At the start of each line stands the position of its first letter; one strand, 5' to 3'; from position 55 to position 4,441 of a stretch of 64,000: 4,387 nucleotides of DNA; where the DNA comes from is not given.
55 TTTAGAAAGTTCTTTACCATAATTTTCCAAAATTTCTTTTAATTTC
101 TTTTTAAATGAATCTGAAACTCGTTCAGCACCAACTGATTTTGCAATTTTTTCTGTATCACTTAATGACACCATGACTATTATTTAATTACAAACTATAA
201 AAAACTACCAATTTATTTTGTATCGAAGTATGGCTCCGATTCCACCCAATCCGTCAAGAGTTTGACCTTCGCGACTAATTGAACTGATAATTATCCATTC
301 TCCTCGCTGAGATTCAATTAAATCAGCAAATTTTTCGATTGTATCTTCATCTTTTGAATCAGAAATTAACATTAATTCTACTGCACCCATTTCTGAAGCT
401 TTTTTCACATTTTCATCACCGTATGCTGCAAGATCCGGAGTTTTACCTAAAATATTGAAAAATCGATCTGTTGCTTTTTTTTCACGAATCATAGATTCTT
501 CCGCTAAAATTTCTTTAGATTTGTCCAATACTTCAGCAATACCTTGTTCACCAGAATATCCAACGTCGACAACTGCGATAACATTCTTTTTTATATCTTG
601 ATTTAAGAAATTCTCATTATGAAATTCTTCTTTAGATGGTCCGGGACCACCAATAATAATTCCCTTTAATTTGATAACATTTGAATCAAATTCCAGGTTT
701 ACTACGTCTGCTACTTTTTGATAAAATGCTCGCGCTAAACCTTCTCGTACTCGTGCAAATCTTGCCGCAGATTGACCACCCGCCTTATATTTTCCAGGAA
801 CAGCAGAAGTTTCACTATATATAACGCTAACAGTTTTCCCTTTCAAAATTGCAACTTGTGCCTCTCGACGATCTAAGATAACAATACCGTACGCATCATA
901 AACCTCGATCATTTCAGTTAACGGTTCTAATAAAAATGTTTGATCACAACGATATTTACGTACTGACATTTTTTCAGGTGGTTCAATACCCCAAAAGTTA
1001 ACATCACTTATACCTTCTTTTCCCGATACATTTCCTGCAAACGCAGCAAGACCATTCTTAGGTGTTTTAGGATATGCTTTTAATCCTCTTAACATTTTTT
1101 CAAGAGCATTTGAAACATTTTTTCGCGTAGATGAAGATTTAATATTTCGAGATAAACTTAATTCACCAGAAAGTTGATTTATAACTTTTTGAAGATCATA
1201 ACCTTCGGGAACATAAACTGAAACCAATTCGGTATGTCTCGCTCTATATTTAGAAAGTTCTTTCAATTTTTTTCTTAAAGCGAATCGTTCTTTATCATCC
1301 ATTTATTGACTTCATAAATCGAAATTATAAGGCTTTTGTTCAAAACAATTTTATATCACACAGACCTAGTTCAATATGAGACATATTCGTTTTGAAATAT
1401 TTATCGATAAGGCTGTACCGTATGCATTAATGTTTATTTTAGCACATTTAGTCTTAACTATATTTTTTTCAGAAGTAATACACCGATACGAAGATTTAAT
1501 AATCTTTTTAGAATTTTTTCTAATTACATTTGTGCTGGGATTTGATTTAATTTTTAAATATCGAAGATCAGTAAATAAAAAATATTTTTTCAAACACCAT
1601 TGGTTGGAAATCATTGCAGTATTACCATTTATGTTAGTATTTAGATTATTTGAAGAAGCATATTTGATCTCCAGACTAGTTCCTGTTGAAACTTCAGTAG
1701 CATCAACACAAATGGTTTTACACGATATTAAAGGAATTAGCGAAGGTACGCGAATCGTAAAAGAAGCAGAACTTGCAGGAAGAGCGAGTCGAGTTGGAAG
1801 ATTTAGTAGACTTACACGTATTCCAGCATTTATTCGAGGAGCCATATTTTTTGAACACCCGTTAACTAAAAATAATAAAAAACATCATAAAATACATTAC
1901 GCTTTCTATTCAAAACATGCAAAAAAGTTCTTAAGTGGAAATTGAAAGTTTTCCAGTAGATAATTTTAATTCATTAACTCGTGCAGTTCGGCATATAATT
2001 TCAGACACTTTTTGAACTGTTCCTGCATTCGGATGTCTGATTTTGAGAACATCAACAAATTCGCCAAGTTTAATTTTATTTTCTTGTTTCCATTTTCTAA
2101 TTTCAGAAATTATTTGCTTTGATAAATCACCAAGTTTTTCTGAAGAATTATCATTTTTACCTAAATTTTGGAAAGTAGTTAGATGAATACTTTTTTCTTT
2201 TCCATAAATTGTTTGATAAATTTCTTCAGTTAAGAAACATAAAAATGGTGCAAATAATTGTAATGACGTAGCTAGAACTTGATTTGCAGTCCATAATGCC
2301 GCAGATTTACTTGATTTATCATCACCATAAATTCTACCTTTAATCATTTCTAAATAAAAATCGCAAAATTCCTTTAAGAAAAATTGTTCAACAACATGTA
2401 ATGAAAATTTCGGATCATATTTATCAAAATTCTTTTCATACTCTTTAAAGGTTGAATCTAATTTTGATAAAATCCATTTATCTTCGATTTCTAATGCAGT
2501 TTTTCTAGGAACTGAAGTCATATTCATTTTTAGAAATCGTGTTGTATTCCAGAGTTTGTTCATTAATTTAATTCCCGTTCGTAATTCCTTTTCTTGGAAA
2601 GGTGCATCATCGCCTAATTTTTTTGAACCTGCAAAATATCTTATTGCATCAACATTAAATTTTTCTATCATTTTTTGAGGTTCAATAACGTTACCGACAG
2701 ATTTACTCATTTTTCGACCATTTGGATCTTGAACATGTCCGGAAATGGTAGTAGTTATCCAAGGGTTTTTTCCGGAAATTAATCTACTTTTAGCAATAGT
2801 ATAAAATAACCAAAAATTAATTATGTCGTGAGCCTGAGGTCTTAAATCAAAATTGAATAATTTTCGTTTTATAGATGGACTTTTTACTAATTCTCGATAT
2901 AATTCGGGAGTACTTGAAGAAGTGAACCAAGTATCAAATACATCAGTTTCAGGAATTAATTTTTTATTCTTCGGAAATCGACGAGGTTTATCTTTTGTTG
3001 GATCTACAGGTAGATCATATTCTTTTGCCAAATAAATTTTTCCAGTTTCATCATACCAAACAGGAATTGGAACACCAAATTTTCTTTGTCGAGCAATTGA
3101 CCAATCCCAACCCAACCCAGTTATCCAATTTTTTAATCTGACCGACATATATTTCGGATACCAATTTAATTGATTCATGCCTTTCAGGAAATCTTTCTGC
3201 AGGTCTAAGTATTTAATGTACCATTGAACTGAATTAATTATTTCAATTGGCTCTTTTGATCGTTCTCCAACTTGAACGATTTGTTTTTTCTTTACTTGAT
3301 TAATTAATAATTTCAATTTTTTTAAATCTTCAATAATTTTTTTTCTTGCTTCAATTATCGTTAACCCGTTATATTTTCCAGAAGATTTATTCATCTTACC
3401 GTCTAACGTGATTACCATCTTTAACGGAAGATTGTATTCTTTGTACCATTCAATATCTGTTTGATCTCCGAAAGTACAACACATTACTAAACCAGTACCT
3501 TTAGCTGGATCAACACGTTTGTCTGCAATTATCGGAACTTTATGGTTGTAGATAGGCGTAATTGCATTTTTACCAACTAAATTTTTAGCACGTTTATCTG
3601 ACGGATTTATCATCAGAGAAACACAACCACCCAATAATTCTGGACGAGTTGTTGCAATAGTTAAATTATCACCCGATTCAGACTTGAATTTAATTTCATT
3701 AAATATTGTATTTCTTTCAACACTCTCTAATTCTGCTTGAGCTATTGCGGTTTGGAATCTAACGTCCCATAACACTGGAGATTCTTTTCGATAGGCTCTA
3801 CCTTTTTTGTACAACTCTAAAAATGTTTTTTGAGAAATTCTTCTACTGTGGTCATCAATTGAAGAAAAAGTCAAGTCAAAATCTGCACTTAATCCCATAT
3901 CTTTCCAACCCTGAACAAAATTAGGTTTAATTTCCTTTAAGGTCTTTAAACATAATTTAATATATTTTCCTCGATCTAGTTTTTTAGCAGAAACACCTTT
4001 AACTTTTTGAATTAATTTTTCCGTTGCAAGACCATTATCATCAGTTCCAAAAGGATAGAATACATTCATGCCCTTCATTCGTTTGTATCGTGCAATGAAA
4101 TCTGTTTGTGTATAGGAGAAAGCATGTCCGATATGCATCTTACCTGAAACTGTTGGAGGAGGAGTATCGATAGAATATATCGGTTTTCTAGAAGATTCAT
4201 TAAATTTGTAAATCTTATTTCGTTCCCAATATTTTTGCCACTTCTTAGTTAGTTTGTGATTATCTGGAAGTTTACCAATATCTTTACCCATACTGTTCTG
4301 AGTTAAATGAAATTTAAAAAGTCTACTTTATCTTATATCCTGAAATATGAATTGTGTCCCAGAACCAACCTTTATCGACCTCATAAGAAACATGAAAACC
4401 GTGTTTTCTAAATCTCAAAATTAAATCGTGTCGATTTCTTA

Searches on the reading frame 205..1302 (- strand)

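Call 85: search_protein_families(library=pfam, proteins=[window:205-1302:-], max_evalue=0.0001)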
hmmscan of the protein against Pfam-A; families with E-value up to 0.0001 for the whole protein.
window:205-1302:- (365 aa): 5 families
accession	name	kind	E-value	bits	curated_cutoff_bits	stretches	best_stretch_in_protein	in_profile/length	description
PF03464.20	eRF1_2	-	4.3e-37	127.8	27.1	1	138-267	2-132/133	eRF1 domain 2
PF03465.20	eRF1_3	-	3.2e-21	76.3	25.8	1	272-363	2-106/106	eRF1 domain 3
PF03463.20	eRF1_1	-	4.4e-14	53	23.8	1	11-132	2-123/123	eRF1 domain 1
PF18854.6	baeRF_family10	-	6.1e-13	49.7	27.1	1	125-263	3-139/143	Bacterial archaeo-eukaryotic release factor family 10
PF18859.6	acVLRF1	-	4.8e-12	46.7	27.1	1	141-258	5-120/130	Actinobacteria/chloroflexi VLRF1 release factor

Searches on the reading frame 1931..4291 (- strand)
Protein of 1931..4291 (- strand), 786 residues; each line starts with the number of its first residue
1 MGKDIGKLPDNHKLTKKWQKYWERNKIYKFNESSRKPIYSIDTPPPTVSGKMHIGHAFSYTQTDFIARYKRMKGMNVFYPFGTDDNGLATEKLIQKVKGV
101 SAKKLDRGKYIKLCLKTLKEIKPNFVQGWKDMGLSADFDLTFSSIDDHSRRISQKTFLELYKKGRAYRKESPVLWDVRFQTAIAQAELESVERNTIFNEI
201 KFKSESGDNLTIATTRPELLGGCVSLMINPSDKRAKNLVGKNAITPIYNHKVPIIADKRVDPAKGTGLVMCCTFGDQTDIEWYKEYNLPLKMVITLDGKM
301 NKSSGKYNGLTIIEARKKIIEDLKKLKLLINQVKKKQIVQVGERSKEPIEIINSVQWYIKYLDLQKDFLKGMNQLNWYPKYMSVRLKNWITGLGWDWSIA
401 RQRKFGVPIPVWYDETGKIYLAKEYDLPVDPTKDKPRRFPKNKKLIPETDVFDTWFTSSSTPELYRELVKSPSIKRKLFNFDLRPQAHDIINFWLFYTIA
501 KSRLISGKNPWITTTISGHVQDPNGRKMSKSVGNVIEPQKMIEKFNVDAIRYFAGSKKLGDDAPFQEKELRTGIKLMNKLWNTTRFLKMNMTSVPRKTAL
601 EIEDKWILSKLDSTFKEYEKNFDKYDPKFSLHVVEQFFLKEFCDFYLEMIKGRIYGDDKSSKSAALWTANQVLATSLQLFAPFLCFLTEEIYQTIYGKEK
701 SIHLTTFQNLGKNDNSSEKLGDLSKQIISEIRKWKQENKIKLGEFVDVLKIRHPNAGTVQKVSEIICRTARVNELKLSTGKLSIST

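Call 85: search_protein_families(library=pfam, proteins=[window:1931-4291:-], max_evalue=0.0001)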
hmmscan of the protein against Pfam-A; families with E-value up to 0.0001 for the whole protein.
window:1931-4291:- (786 aa): 5 families
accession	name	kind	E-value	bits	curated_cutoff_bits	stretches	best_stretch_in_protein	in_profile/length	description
PF00133.28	tRNA-synt_1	-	5.6e-77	259.7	22.7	1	17-561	1-409/414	tRNA synthetases class I (I, L, M and V)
PF08264.19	Anticodon_1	-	2e-33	115.8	25.1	1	604-744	1-142/148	Anticodon-binding domain of tRNA ligase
PF09334.17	tRNA-synt_1g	-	1.6e-22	80.3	20.1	2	41-186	3-133/391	tRNA synthetases class I (M)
PF13603.12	tRNA-synt_1_2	-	4.9e-09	36.4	25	1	239-302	85-148/185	Leucyl-tRNA synthetase, editing domain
PF01406.26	tRNA-synt_1e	-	5.5e-09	36.3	27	0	517-571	244-297/301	tRNA synthetases class I (C) catalytic domain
